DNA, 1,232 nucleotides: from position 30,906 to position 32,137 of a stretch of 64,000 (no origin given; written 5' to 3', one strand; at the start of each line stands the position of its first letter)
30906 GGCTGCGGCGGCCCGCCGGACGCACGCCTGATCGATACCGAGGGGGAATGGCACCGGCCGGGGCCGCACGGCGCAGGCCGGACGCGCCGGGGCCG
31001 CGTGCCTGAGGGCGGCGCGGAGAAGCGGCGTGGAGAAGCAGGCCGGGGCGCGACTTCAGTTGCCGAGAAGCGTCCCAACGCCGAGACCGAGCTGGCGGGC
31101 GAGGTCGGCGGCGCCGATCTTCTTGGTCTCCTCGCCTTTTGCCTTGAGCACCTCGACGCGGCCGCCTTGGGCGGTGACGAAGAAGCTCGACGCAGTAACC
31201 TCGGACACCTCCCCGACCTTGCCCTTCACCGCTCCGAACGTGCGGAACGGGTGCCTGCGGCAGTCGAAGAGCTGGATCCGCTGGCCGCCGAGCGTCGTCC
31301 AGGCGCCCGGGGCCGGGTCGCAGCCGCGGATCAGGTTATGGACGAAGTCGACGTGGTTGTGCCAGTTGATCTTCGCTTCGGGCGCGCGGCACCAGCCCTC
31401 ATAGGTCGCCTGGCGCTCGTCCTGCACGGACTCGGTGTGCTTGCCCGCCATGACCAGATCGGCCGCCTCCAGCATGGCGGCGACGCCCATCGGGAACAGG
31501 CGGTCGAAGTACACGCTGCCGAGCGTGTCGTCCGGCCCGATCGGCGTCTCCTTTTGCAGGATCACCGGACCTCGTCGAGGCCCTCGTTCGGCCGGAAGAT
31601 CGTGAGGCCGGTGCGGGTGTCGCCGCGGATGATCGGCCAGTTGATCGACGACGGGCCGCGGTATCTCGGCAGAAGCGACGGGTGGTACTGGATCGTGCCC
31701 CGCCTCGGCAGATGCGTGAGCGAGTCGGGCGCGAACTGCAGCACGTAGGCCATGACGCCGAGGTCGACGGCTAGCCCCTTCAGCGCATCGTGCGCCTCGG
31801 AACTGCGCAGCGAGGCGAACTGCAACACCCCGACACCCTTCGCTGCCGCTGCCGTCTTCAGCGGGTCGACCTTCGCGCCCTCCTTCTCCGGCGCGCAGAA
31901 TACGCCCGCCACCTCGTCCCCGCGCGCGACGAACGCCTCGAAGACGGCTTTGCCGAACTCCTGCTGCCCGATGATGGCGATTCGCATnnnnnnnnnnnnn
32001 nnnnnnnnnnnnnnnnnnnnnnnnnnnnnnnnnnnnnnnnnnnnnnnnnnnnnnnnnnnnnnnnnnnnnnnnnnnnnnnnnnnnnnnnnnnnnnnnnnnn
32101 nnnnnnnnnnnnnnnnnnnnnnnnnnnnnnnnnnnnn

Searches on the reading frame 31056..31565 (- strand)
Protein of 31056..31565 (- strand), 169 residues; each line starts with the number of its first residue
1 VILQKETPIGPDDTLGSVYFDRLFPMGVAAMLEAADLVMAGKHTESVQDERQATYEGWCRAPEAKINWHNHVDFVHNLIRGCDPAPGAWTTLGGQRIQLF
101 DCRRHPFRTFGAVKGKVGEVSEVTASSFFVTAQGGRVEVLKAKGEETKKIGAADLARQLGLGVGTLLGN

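Call 55: search_protein_families(library=pfam, proteins=[window:31056-31565:-], max_evalue=0.00001)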
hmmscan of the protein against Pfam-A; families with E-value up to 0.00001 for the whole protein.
window:31056-31565:- (169 aa): 1 family
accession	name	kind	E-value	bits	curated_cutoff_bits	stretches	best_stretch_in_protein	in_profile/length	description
PF02911.23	Formyl_trans_C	-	1.1e-14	54.8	21.1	1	63-158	6-98/100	Formyl transferase, C-terminal domain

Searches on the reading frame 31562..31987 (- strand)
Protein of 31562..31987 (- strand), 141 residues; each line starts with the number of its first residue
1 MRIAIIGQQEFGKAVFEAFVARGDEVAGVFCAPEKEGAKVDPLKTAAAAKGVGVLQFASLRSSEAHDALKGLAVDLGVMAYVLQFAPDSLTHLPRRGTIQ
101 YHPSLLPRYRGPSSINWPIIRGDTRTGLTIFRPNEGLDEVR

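Call 55: search_protein_families(library=pfam, proteins=[window:31562-31987:-], max_evalue=0.00001)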
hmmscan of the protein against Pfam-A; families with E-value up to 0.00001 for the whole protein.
window:31562-31987:- (141 aa): 1 family
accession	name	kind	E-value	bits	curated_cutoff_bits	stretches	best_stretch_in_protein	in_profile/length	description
PF00551.24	Formyl_trans_N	-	1.1e-20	74.5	26.1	1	1-139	1-145/181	Formyl transferase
